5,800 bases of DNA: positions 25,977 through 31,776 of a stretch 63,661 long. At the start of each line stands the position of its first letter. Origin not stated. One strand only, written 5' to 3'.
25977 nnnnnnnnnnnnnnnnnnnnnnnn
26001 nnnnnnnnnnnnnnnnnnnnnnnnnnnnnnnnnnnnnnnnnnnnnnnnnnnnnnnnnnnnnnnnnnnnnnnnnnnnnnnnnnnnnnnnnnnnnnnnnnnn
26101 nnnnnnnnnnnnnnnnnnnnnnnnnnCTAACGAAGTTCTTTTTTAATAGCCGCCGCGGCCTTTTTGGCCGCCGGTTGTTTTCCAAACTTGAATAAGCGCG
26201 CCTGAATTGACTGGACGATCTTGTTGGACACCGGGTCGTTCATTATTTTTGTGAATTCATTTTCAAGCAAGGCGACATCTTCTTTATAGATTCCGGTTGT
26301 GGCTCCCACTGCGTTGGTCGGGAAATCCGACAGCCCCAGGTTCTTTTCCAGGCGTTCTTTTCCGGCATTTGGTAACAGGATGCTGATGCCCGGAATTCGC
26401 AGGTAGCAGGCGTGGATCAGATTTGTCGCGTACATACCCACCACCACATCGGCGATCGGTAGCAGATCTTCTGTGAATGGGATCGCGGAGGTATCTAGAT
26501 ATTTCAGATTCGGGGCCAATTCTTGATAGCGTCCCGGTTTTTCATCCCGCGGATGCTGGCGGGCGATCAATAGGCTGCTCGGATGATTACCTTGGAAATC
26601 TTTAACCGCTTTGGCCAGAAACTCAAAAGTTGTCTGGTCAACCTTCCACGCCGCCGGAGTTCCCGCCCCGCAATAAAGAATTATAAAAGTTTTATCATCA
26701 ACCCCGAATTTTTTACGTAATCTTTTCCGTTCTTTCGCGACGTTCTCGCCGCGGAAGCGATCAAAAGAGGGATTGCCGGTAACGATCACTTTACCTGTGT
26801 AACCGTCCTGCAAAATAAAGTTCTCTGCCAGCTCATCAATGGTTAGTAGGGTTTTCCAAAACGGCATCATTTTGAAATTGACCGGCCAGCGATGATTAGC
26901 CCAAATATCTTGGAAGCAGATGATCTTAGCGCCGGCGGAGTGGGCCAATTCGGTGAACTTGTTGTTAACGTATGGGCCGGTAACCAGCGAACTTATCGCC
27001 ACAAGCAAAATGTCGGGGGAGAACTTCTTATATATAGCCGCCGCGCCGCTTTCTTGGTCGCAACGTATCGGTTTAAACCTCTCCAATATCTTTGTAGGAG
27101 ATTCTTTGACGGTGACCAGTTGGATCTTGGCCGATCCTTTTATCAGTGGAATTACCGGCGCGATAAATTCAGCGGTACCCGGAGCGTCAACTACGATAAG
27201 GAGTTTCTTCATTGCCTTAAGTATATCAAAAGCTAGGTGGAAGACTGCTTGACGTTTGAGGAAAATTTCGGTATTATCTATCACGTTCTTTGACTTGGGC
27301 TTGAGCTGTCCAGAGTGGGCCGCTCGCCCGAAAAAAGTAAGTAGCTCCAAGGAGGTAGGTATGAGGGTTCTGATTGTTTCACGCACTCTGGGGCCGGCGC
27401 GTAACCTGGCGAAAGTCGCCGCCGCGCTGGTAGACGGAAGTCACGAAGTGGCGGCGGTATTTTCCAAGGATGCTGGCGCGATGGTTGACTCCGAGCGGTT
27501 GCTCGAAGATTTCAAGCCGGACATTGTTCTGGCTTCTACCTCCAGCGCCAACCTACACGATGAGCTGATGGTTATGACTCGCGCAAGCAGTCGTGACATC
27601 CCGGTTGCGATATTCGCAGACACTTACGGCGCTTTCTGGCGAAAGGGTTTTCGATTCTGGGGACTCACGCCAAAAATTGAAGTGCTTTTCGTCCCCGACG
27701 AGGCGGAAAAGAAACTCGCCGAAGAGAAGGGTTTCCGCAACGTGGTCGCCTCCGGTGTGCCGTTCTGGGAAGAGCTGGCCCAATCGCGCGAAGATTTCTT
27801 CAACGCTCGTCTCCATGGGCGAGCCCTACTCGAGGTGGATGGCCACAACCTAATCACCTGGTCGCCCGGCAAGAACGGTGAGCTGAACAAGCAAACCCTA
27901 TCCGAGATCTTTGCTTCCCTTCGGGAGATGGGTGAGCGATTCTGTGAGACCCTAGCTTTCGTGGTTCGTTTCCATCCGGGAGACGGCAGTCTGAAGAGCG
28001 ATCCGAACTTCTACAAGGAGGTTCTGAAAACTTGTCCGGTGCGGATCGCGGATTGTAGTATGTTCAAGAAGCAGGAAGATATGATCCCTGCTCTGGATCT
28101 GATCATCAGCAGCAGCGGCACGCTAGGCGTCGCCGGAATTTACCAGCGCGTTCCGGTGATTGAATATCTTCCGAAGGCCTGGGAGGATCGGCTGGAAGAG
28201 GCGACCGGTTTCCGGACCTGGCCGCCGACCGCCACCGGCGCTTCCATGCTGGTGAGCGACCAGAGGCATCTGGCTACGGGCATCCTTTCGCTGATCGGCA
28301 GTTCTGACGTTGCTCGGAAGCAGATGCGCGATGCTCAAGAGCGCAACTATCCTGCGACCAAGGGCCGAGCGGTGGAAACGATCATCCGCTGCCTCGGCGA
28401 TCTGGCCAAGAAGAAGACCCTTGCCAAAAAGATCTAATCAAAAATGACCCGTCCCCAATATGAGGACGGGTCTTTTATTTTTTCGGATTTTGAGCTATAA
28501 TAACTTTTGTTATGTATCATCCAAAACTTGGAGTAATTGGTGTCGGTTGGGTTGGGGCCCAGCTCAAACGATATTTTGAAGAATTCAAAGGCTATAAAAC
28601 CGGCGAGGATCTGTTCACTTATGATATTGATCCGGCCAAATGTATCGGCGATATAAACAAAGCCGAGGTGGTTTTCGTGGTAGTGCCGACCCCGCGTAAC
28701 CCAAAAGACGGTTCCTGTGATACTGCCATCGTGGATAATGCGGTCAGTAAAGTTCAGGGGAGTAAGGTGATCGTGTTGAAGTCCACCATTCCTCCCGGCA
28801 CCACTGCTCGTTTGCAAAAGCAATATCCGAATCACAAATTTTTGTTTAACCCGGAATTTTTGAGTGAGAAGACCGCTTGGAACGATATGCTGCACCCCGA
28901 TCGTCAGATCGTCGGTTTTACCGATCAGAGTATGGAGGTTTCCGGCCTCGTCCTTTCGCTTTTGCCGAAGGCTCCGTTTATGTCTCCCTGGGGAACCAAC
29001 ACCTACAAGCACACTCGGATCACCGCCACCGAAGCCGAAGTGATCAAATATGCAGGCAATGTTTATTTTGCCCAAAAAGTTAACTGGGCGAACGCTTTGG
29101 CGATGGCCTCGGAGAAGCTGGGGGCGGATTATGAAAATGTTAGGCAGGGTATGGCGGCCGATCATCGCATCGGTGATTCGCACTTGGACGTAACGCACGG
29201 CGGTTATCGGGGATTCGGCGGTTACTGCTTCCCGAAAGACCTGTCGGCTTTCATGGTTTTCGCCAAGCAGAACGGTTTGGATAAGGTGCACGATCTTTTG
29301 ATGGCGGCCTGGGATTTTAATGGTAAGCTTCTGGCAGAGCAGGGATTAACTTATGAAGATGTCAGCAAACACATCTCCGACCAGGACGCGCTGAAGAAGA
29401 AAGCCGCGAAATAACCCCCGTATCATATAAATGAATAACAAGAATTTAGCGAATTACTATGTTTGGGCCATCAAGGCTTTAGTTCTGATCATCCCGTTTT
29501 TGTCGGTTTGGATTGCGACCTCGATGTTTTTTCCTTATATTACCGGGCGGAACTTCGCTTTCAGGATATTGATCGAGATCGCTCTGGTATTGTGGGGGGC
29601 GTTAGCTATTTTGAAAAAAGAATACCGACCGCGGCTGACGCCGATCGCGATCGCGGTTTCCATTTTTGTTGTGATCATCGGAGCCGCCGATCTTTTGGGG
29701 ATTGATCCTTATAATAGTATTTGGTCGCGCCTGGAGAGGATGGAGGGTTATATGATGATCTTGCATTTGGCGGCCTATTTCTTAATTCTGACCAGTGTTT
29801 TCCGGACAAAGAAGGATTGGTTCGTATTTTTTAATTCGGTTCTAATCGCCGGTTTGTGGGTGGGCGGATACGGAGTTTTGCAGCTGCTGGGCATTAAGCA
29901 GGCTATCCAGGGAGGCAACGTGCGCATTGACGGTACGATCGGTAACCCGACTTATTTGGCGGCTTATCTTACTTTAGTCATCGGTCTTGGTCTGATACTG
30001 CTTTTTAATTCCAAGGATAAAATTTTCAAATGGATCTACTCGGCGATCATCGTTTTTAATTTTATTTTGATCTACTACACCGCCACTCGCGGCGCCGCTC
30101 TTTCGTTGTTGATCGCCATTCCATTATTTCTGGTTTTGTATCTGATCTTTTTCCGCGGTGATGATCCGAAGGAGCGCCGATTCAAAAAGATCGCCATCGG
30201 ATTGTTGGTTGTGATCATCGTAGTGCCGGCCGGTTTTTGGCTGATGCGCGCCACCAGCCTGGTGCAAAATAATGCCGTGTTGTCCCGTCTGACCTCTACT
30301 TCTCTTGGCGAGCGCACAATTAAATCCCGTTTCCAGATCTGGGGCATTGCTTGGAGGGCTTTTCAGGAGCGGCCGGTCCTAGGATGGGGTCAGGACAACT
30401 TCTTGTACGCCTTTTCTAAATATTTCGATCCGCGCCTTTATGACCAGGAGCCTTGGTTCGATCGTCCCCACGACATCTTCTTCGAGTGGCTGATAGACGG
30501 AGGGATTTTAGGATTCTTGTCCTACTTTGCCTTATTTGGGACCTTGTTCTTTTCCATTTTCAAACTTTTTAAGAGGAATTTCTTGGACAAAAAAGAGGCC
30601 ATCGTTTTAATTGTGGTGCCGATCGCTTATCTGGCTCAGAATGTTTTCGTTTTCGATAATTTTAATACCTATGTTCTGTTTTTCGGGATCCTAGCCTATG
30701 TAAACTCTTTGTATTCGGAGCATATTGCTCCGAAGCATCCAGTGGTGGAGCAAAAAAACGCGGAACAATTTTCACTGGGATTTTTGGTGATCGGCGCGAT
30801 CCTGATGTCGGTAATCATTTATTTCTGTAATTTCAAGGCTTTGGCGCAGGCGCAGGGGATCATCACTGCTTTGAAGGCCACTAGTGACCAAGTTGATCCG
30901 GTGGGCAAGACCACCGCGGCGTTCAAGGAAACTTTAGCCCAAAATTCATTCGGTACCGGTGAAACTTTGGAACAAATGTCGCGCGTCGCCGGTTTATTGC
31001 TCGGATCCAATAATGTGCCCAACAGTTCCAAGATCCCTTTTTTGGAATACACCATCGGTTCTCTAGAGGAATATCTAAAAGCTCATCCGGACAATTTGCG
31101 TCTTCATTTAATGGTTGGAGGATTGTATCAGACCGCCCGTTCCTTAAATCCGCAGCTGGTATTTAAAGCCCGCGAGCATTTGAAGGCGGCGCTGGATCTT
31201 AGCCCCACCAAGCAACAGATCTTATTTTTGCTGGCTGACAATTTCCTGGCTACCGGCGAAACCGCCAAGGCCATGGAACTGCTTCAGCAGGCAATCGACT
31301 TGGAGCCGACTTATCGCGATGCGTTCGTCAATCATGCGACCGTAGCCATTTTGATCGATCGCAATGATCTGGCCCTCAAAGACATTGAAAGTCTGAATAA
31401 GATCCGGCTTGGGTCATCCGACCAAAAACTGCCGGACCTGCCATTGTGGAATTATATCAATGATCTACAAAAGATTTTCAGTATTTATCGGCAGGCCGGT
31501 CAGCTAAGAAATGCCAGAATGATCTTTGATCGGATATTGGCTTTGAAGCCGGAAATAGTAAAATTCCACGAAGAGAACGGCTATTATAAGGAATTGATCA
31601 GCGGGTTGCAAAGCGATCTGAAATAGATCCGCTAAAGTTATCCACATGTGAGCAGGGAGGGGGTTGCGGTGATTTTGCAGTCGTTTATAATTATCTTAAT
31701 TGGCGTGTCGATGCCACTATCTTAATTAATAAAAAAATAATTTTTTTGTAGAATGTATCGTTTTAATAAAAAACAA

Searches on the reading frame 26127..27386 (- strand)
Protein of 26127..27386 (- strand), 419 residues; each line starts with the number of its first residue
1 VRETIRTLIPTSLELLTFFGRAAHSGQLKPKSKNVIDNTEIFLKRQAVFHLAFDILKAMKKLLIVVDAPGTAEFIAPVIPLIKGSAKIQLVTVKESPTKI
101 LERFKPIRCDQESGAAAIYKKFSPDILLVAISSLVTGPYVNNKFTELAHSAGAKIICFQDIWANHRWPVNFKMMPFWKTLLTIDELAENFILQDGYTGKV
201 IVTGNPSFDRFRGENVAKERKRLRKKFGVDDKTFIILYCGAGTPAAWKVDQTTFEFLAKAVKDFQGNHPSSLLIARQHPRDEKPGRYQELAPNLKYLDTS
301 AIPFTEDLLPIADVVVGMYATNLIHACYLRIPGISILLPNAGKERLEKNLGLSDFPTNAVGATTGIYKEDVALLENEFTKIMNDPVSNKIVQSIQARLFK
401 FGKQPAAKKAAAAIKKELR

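Call 8: search_protein_families(library=pfam, proteins=[window:26127-27386:-], max_evalue=0.001)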
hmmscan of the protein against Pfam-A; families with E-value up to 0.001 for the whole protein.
window:26127-27386:- (419 aa): 1 family
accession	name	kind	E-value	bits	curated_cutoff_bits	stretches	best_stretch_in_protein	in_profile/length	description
PF04464.20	Glyphos_transf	-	0.00069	19.1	22.1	0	197-317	157-273/367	CDP-Glycerol:Poly(glycerophosphate) glycerophosphotransferase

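Call 10: search_protein_families(library=ncbifam, proteins=[window:26127-27386:-], max_evalue=0.001)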
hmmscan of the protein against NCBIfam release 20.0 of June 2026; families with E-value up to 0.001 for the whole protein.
window:26127-27386:- (419 aa): 1 family
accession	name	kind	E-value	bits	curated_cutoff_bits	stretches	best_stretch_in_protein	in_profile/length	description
NF046086.1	BFO_1060_trans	domain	3.3e-10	39.7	200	1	116-240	40-169/365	BFO_1060 family glycosyltransferase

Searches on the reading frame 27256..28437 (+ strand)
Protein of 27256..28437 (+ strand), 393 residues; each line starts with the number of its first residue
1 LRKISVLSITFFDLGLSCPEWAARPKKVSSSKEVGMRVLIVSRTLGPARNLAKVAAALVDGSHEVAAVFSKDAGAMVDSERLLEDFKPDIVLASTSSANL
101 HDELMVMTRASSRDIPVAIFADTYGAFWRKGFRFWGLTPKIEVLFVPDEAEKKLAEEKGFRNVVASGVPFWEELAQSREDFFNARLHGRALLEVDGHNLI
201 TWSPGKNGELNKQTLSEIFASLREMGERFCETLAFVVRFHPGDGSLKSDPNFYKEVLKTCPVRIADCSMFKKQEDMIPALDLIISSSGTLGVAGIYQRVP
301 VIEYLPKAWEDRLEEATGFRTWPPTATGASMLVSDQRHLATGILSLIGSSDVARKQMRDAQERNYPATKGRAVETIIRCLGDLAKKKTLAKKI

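Call 8: search_protein_families(library=pfam, proteins=[window:27256-28437:+], max_evalue=0.001)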
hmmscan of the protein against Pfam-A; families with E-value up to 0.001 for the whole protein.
window:27256-28437:+ (393 aa): 0 families

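Call 10: search_protein_families(library=ncbifam, proteins=[window:27256-28437:+], max_evalue=0.001)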
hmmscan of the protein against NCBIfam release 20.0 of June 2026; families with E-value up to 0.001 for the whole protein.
window:27256-28437:+ (393 aa): 0 families

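Call 16: search_solved_structures(query=window:27361-28437:+, max_evalue=10)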
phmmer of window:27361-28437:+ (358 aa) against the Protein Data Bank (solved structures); distinct sequences matched with E-value up to 10: 0.

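Call 30: search_protein_families(library=ncbifam, proteins=[window:27361-28437:+], max_evalue=0.01)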
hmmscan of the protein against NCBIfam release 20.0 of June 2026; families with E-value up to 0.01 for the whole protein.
window:27361-28437:+ (358 aa): 0 families

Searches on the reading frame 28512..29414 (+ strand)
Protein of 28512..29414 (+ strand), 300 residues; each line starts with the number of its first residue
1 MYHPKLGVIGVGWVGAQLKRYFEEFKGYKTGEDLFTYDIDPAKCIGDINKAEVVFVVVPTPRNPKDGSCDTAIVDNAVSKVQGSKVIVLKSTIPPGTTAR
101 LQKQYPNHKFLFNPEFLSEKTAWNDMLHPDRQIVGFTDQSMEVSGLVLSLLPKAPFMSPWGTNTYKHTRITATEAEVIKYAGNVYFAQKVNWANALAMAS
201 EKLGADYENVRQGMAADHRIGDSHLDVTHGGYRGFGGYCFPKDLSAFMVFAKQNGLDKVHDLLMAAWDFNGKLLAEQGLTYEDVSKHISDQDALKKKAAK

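Call 8: search_protein_families(library=pfam, proteins=[window:28512-29414:+], max_evalue=0.001)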
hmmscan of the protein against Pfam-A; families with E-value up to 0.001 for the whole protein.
window:28512-29414:+ (300 aa): 2 families
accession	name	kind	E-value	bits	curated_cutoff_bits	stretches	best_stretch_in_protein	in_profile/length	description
PF03721.20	UDPG_MGDP_dh_N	-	6.1e-21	75.3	27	1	48-142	74-181/187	UDP-glucose/GDP-mannose dehydrogenase family, NAD binding domain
PF00984.24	UDPG_MGDP_dh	-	4.5e-20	72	25.4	1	174-270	2-92/94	UDP-glucose/GDP-mannose dehydrogenase family, central domain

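Call 30: search_protein_families(library=ncbifam, proteins=[window:28512-29414:+], max_evalue=0.01)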
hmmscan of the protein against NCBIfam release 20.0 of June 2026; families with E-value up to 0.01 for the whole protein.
window:28512-29414:+ (300 aa): 5 families
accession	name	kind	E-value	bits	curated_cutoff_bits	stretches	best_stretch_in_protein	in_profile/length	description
TIGR03026.1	NDP-sugDHase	subfamily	2e-40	138.8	189.8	1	47-272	73-295/413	nucleotide sugar dehydrogenase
NF047673.2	TeichurnBiosyTuaD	equivalog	6.7e-30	104.6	700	1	46-257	73-279/439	UDP-glucose 6-dehydrogenase TuaD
NF041297.1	UDPGDh_AglM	equivalog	9.5e-30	103.9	670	1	47-271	71-298/429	UDP-glucose 6-dehydrogenase AglM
NF011631.0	PRK15057.1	equivalog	6.3e-25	88.1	757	1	49-247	72-261/388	UDP-glucose 6-dehydrogenase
NF040825.1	UDPMaNacDH_Arch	equivalog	1.2e-08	34.2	750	1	46-253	71-272/418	UDP-N-acetyl-D-mannosamine dehydrogenase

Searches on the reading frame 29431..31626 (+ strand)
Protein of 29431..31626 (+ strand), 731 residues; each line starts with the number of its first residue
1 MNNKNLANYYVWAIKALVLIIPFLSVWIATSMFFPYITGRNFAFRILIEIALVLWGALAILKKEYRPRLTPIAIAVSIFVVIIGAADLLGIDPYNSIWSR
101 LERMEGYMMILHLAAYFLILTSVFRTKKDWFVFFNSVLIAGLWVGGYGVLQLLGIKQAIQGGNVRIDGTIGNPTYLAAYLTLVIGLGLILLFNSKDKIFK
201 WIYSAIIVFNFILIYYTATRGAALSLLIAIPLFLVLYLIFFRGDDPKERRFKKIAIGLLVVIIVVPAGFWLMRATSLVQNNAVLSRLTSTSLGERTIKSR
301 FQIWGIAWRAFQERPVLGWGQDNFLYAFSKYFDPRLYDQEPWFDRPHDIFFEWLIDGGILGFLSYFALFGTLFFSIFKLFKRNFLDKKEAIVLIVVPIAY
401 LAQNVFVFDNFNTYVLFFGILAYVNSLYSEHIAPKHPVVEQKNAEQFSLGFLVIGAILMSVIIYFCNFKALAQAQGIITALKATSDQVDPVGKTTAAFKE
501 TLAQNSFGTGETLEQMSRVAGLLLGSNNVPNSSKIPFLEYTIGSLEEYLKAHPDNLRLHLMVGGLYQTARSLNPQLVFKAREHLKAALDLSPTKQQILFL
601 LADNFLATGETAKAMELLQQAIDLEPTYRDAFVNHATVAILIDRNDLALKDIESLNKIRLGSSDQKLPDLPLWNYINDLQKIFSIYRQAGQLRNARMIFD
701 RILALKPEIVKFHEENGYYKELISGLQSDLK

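Call 8: search_protein_families(library=pfam, proteins=[window:29431-31626:+], max_evalue=0.001)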
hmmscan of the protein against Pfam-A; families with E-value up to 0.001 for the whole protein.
window:29431-31626:+ (731 aa): 9 families
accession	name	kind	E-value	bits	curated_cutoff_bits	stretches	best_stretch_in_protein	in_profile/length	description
PF04932.20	Wzy_C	-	1.6e-22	80.4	31.7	1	206-366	2-149/149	O-Antigen ligase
PF13428.12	TPR_14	-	2.7e-08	34.1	23.5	0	598-636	4-42/44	Tetratricopeptide repeat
PF14559.12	TPR_19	-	4e-08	33.9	25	1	580-626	10-56/68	Tetratricopeptide repeat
PF07719.23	TPR_2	-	3.6e-06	27.1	27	0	597-628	3-34/34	Tetratricopeptide repeat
PF13181.12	TPR_8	-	2e-05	24.8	25.7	0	596-627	2-33/34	Tetratricopeptide repeat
PF13414.12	TPR_11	-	5.6e-05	23.2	26.8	0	604-633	3-32/42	TPR repeat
PF13432.12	TPR_16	-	8.8e-05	23.3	32.7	0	580-626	16-62/65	Tetratricopeptide repeat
PF13174.12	TPR_6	-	0.00026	21.9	26.3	0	598-626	3-31/33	Tetratricopeptide repeat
PF13424.12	TPR_12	-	0.00041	20.9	30.1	0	579-624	21-74/77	Tetratricopeptide repeat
